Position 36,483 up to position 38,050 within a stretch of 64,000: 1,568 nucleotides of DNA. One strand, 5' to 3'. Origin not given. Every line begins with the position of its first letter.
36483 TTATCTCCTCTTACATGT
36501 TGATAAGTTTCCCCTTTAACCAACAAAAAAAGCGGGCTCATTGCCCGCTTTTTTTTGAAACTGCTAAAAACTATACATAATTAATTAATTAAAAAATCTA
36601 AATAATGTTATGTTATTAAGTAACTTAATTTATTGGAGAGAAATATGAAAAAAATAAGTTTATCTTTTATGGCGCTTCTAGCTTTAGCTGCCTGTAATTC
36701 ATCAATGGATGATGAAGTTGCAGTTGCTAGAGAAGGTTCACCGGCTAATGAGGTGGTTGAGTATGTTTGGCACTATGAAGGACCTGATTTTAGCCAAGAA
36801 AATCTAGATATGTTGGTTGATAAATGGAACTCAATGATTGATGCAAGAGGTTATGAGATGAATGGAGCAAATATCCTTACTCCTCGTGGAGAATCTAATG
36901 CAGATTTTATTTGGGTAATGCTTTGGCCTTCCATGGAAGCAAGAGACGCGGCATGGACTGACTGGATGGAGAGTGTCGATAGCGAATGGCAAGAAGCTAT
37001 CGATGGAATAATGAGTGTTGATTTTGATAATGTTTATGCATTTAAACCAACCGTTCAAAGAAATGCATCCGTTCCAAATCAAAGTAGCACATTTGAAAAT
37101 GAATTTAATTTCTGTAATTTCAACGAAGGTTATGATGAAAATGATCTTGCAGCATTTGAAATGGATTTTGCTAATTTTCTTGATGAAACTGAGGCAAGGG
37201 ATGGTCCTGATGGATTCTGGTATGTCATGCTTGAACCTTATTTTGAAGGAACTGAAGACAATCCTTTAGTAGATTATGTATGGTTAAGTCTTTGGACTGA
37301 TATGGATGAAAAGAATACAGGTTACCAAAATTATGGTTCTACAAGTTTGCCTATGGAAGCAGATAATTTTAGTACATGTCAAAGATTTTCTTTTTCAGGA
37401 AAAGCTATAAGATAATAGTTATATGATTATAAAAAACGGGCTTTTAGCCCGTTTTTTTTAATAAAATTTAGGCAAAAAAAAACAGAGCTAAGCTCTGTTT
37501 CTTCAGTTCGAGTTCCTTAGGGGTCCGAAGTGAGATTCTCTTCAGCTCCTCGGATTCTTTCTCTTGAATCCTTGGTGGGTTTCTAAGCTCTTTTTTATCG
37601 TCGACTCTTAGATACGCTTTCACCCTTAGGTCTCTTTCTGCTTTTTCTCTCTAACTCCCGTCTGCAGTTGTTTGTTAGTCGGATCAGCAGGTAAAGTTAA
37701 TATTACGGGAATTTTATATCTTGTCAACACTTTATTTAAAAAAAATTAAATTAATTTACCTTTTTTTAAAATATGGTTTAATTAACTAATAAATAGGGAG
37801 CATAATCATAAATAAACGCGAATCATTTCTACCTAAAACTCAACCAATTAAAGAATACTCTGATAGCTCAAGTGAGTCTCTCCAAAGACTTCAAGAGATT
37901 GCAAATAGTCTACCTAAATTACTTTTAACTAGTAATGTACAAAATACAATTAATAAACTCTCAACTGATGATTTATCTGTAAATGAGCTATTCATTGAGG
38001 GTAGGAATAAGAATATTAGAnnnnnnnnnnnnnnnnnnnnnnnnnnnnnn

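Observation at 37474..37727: Orphan GC-enriched, purine-rich transcription unit with its own promoter and terminator: candidate novel sRNA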

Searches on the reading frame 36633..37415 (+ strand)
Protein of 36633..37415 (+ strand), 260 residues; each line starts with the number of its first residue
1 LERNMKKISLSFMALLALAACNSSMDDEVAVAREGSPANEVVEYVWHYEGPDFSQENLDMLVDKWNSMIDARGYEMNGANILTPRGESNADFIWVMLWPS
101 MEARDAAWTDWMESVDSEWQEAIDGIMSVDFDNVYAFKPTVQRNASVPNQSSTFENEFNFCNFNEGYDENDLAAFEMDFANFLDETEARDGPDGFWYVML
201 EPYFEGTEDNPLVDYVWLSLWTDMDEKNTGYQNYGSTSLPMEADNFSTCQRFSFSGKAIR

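Call 16: search_protein_families(library=pfam, proteins=[window:36633-37415:+])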
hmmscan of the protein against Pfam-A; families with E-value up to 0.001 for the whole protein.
window:36633-37415:+ (260 aa): 0 families

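Call 44: search_protein_families(library=pfam, proteins=[window:36633-37415:+], max_evalue=0.01)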
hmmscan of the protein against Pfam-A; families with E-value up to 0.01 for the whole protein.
window:36633-37415:+ (260 aa): 0 families

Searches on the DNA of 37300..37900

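Call 4: search_rna_families(source=window, start=37300, end=37900, threshold=evalue, max_evalue=1, show_alignments=3)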
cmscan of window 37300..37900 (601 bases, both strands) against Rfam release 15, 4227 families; matches with E-value up to 1: 26.
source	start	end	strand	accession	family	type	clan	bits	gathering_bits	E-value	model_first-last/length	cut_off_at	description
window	37498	37688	-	RF02034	IMES-1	Gene;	-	188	81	1.9e-44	1-191/191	no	IMES-1 RNA motif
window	37399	37459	-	RF02420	Bp1_162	Gene; sRNA;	-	37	50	8.5e-05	1-100/100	no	Burkholderia sRNA Bp1_Cand612_SIPHT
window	37378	37457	+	RF01770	rimP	Cis-reg; leader;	-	29.7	47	0.0083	1-102/102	no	Gammaprotebacteria rimP leader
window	37431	37535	-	RF01770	rimP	Cis-reg; leader;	-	28.6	47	0.014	1-102/102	no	Gammaprotebacteria rimP leader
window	37430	37503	-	RF02379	csRNA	Gene; sRNA;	-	28.6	57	0.11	1-93/93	no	Cia-dependent small RNA csRNA1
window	37374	37464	+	RF01480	rli52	Cis-reg;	-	28.3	70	0.038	1-95/95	no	Listeria sRNA rli52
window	37359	37459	+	RF02607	AbsR25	Gene; sRNA;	-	27.9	47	0.01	1-164/164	no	Acinetobacter sRNA 25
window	37405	37504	+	RF02449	ncr1015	Gene; sRNA;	-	27.5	60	0.092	1-121/121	no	Bacillus sRNA ncr1015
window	37474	37549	-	RF02891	AgrB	Gene; antisense;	-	27.1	40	0.021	1-84/84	no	ArsR-gov region gene B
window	37408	37460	+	RF02891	AgrB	Gene; antisense;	-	26.1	40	0.035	1-84/84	no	ArsR-gov region gene B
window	37425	37511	-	RF02029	sraA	Gene; sRNA;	-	25.8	56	0.099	1-95/95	no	sraA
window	37430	37502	+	RF02397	sau-5971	Gene; sRNA;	-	25.6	90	0.028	1-96/96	no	Staphylococcus sRNA sau-5971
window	37390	37460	-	RF02900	AaHKsRNA82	Gene; sRNA;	-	25.3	51.4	0.15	1-81/81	no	Aggregatibacter sRNA 82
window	37421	37511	-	RF02058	STnc400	Gene;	-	24.9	80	0.018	1-125/125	no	Gammaproteobacterial sRNA STnc400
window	37432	37530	-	RF00082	SraG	Gene; sRNA;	-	24.9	50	0.045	1-177/177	no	SraG RNA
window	37446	37492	-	RF00623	P1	Gene;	-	16.4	100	0.72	37-90/180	no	Pseudomonas sRNA P1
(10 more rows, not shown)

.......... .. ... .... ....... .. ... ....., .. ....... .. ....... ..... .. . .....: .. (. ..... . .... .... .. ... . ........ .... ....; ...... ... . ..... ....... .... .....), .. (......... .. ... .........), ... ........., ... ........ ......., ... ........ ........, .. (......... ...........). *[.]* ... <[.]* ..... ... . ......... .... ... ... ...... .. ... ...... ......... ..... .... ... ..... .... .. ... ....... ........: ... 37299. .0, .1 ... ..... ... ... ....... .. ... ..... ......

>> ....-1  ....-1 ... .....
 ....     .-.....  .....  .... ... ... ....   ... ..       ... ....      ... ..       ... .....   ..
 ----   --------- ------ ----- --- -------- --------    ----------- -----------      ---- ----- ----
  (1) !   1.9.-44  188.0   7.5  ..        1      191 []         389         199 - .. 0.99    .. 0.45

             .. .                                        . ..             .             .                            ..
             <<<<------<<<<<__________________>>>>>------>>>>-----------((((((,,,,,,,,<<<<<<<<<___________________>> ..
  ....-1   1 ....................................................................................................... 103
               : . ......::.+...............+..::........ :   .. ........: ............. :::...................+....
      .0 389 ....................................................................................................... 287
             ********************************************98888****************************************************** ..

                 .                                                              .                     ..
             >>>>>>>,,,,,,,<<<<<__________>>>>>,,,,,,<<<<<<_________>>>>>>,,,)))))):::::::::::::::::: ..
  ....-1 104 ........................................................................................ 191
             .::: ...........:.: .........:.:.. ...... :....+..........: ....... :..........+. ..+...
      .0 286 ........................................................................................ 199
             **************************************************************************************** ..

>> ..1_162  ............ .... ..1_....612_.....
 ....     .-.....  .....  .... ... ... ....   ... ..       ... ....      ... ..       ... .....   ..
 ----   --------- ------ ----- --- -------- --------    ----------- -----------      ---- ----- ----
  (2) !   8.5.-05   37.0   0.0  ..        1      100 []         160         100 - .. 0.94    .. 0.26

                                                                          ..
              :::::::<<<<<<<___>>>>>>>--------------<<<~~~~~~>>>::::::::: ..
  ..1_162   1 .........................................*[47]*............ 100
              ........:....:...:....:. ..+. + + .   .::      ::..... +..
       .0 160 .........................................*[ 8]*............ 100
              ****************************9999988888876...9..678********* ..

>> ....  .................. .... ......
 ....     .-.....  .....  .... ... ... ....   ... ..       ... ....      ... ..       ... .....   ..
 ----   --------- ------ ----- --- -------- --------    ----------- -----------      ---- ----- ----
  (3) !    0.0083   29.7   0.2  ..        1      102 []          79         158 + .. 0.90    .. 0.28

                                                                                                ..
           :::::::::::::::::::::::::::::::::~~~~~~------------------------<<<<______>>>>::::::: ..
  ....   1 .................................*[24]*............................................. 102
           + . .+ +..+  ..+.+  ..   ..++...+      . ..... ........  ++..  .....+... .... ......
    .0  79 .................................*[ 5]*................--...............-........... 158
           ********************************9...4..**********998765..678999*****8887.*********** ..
